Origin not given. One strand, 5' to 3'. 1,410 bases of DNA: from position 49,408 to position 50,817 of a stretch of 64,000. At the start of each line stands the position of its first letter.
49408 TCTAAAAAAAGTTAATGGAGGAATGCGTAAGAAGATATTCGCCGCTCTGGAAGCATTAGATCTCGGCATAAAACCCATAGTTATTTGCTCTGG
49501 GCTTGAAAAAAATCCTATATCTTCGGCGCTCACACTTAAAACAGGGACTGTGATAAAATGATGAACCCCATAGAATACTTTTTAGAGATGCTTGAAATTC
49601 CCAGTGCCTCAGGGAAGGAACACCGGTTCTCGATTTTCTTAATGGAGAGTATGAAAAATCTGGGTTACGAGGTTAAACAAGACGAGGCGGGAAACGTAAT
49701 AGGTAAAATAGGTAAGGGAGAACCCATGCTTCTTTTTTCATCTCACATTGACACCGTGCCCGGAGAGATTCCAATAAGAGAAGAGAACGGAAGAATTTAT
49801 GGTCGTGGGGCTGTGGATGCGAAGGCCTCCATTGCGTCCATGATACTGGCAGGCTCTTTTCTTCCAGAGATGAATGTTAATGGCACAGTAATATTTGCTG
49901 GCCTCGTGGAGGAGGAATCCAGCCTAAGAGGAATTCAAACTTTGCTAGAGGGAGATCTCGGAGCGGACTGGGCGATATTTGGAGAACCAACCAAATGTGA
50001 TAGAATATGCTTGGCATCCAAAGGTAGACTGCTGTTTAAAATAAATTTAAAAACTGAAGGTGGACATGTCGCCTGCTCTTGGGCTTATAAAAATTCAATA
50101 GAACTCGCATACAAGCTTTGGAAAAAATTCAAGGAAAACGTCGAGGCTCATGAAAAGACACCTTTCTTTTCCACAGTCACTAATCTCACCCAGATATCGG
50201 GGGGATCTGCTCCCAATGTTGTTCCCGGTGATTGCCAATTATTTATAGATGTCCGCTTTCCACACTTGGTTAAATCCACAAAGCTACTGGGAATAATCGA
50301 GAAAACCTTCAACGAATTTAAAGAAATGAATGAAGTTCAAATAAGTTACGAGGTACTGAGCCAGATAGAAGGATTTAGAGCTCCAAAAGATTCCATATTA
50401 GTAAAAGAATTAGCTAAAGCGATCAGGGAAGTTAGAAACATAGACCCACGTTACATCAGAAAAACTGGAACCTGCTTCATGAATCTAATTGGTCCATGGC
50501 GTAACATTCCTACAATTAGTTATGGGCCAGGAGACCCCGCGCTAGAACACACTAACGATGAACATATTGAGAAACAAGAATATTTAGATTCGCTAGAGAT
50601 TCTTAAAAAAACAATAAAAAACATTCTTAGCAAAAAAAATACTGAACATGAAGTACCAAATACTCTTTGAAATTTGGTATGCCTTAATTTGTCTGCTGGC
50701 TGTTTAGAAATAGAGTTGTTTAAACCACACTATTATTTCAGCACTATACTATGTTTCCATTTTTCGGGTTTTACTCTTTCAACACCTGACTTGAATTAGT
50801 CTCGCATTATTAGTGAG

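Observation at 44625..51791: LysW-carrier arginine cluster paired with an N-acyl-ornithine-type transcarbamylase: possible carbamoylation on the carrier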

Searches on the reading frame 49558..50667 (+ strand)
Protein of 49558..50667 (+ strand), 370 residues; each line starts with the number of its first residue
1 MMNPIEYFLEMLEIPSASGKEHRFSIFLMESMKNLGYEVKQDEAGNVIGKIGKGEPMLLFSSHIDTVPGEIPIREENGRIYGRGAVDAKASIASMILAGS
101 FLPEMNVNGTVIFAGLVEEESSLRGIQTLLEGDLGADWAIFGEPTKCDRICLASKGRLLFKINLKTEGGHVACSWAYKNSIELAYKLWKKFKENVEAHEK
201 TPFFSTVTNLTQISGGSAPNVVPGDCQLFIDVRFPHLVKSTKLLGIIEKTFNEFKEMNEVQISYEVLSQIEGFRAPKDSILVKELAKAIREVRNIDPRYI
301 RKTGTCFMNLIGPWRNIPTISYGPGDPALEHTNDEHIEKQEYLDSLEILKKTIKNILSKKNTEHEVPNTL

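Call 4: search_protein_families(library=ncbifam, proteins=[window:49558-50667:+])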
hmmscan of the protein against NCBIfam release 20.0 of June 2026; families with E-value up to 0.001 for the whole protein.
window:49558-50667:+ (370 aa): 54 families (the best 25 are shown)
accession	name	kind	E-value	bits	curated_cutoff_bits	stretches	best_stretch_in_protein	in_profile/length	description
NF003367.0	PRK04443.1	equivalog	2.6e-76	257.2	363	1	4-357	9-346/349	[LysW]-lysine hydrolase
TIGR01902.1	dapE-lys-deAc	subfamily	3.2e-70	237.1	163.1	1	6-358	1-339/340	N-acetyl-ornithine/N-acetyl-lysine deacetylase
NF001747.0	PRK00466.1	equivalog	2.3e-51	174.6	288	1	7-359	15-345/346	N-acetyl-lysine deacetylase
TIGR01910.1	DapE-ArgE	subfamily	3.3e-48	164.8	217.6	1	10-348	6-373/373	ArgE/DapE family deacylase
TIGR01900.1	dapE-gram_pos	equivalog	3.9e-36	124.7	304.2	1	3-351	4-348/351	succinyl-diaminopimelate desuccinylase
NF009555.0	PRK13004.1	equivalog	2.8e-35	122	321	1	8-357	21-396/399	YgeY family selenium metabolism-linked hydrolase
NF006365.0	PRK08588.1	subfamily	4.6e-34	118.3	289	1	10-358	15-382/383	succinyl-diaminopimelate desuccinylase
NF006402.0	PRK08651.1-5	equivalog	5.8e-33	114.3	369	1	24-357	24-368/369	succinyl-diaminopimelate desuccinylase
NF009557.0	PRK13009.1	equivalog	1e-32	113.7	284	1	2-357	3-375/377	succinyl-diaminopimelate desuccinylase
TIGR01892.1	AcOrn-deacetyl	equivalog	1.7e-31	109.6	297.7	1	43-351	45-363/365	acetylornithine deacetylase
NF006400.0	PRK08651.1-3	equivalog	4e-31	108.2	374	1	47-357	75-407/410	succinyl-diaminopimelate desuccinylase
NF006399.0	PRK08651.1-2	equivalog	7.6e-31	107.5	381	2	6-200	8-222/405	succinyl-diaminopimelate desuccinylase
NF003474.0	PRK05111.1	equivalog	5.2e-30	104.6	460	1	41-355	58-379/383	acetylornithine deacetylase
NF006403.0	PRK08652.1-1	equivalog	2.6e-29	102.4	427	1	6-359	11-352/354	acetylornithine deacetylase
NF006404.0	PRK08652.1-2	equivalog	4.7e-29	101.4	348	1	5-353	4-325/332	acetylornithine deacetylase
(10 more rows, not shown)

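Call 59: search_solved_structures(query=window:49558-50667:+, show_alignments=3, max_evalue=1e-8)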
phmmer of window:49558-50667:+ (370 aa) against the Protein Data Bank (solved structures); distinct sequences matched with E-value up to 1e-8: 20.
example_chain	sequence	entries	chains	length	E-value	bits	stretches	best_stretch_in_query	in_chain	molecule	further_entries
5xoy_A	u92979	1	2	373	7.4e-49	170.2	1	2-356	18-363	[LysW]-lysine hydrolase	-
4q7a_A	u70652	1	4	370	1.4e-38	136.4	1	10-356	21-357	N-acetyl-ornithine/N-acetyl-lysine deacetylase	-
3ct9_A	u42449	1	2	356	6.3e-20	75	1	9-249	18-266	Acetylornithine deacetylase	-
7uoi_A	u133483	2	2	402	5.9e-17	65.3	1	8-351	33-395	succinyl-diaminopimelate desuccinylase | Probable succinyl-diaminopimelate desuccinylase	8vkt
8f8o_A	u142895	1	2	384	2.6e-16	63.1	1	6-362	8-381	Succinyl-diaminopimelate desuccinylase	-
3tx8_A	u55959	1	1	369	1.8e-15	60.4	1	3-352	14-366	Succinyl-diaminopimelate desuccinylase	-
7t1q_A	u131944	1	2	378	2.1e-15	60.1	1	6-358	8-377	Succinyl-diaminopimelate desuccinylase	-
7rsf_A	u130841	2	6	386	5.2e-15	58.8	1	29-353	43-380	Acetylornithine deacetylase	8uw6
3ic1_A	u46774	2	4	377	4.5e-14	55.8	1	10-357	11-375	Succinyl-diaminopimelate desuccinylase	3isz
5vo3_A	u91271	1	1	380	5.7e-14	55.4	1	10-356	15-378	Succinyl-diaminopimelate desuccinylase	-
1vgy_A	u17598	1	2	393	4.5e-13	52.5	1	5-235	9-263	succinyl-diaminopimelate desuccinylase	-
4ppz_A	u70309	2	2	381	5.3e-13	52.2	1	5-235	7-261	Succinyl-diaminopimelate desuccinylase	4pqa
4o23_A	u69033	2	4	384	5.4e-13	52.2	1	5-235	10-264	Succinyl-diaminopimelate desuccinylase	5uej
7lgp_A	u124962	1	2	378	1.7e-11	47.3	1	5-309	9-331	Succinyl-diaminopimelate desuccinylase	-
3rza_A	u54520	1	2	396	4.6e-11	45.9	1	6-339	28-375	tripeptidase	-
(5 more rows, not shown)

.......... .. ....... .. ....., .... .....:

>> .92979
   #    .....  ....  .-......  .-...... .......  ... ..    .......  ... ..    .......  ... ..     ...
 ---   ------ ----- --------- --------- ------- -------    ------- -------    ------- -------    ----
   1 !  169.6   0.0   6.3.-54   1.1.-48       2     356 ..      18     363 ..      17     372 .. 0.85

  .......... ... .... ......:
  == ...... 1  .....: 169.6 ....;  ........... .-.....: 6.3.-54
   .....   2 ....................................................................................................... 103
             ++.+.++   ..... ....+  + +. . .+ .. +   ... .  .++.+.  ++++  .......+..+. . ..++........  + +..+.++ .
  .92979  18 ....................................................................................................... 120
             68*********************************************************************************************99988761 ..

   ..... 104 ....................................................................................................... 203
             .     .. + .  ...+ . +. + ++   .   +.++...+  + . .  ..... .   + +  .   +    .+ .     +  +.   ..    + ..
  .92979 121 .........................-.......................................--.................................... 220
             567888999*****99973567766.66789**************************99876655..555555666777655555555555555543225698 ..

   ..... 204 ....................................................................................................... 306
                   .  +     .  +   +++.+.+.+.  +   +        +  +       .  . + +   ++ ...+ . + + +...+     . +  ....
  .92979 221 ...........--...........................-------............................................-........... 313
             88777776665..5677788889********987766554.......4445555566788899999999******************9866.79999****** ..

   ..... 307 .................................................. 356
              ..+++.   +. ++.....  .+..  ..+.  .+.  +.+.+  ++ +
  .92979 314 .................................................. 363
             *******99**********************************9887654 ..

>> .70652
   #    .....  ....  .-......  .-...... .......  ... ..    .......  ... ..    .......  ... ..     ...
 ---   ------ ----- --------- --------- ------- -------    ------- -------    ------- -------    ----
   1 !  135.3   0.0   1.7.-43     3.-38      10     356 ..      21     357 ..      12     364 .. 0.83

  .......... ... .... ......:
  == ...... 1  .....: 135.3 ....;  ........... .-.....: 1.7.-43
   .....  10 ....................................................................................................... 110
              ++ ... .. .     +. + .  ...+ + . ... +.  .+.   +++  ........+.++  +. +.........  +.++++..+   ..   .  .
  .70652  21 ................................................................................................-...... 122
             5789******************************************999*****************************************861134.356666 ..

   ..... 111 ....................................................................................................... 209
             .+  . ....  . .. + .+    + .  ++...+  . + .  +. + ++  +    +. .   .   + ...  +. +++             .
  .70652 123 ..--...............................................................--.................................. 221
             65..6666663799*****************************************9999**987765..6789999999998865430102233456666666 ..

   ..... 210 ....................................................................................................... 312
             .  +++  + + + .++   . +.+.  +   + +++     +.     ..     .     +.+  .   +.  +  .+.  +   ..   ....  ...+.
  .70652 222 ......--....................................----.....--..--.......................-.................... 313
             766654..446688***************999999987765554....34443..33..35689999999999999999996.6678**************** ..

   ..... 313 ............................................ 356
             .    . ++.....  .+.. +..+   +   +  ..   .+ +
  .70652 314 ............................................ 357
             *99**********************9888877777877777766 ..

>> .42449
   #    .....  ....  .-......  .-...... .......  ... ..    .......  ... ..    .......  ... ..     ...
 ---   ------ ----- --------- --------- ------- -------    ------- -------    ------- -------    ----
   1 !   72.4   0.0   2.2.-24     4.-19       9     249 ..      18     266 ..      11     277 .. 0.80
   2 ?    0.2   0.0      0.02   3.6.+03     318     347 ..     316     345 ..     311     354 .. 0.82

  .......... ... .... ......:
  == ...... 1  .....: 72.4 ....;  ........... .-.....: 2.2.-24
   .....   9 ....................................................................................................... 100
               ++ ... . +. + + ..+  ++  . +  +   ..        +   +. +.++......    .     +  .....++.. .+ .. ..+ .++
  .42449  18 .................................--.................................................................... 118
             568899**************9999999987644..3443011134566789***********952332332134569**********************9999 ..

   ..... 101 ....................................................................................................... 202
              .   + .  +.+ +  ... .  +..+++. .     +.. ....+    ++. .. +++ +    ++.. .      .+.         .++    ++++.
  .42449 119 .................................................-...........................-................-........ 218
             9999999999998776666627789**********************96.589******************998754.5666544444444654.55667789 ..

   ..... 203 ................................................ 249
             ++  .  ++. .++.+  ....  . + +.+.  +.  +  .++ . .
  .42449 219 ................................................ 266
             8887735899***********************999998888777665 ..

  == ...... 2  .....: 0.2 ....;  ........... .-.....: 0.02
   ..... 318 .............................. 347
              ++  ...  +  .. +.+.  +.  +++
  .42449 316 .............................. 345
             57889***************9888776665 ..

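Call 92: find_homologous_proteins(query=window:49558-50667:+, max_evalue=1e-50)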
Query window:49558-50667:+ (370 aa): 624 proteins with E <= 1e-50 among 4451 candidates; the best 120 are listed. Only proteins of 203 to 648 residues were searched: fused or split forms outside these lengths cannot appear, so this answer is no evidence that the protein stands alone or is whole; lengths 'longer' or 'shorter' looks for them.
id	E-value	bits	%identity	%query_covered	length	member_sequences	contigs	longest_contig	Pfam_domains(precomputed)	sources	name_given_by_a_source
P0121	3.5e-247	838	100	100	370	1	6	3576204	PF01546.34,PF04389.23,PF07687.20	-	-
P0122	3.2e-207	706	83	99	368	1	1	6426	PF01546.34,PF04389.23,PF07687.20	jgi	jgi:LysW-gamma-L-lysine carboxypeptidase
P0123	5.6e-207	705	85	99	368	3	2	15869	PF01546.34,PF04389.23,PF07687.20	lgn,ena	-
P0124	9.0e-201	685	82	98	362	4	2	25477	PF01546.34,PF07687.20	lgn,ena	-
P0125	3.3e-200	683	81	99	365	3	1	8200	PF01546.34,PF07687.20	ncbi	ncbi:MAG: M20/M25/M40 family metallo-hydrolase [Candidatus Jordarchaeaceae archaeon]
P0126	1.7e-196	671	80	98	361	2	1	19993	PF01546.34,PF04389.23,PF07687.20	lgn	-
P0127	1.9e-195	667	79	97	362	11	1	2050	PF01546.34,PF07687.20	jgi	-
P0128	1.4e-193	661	79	98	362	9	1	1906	PF01546.34,PF04389.23,PF07687.20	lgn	-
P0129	3.5e-193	660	79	98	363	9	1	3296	PF01546.34,PF07687.20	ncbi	ncbi:MAG: M20/M25/M40 family metallo-hydrolase [Candidatus Jordarchaeaceae archaeon]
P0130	1.0e-127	445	83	64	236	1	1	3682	PF01546.34,PF04389.23,PF07687.20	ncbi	ncbi:MAG: M20/M25/M40 family metallo-hydrolase, partial [Candidatus Jordarchaeaceae archaeon]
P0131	9.6e-127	441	55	96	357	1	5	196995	PF01546.34,PF04389.23,PF07687.20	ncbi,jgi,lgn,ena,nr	ncbi:MAG: M20/M25/M40 family metallo-hydrolase [Candidatus Freyarchaeota archaeon]|nr:M20/M25/M40 fa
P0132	2.3e-119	417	53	97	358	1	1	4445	PF01546.34,PF04389.23,PF07687.20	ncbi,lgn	-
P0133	5.4e-119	416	52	97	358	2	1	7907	PF01546.34,PF04389.23,PF07687.20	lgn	-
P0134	1.1e-118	415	53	97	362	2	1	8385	PF01546.34,PF04389.23,PF07687.20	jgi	-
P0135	8.8e-115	402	50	97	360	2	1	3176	PF01546.34,PF04389.23,PF07687.20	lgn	-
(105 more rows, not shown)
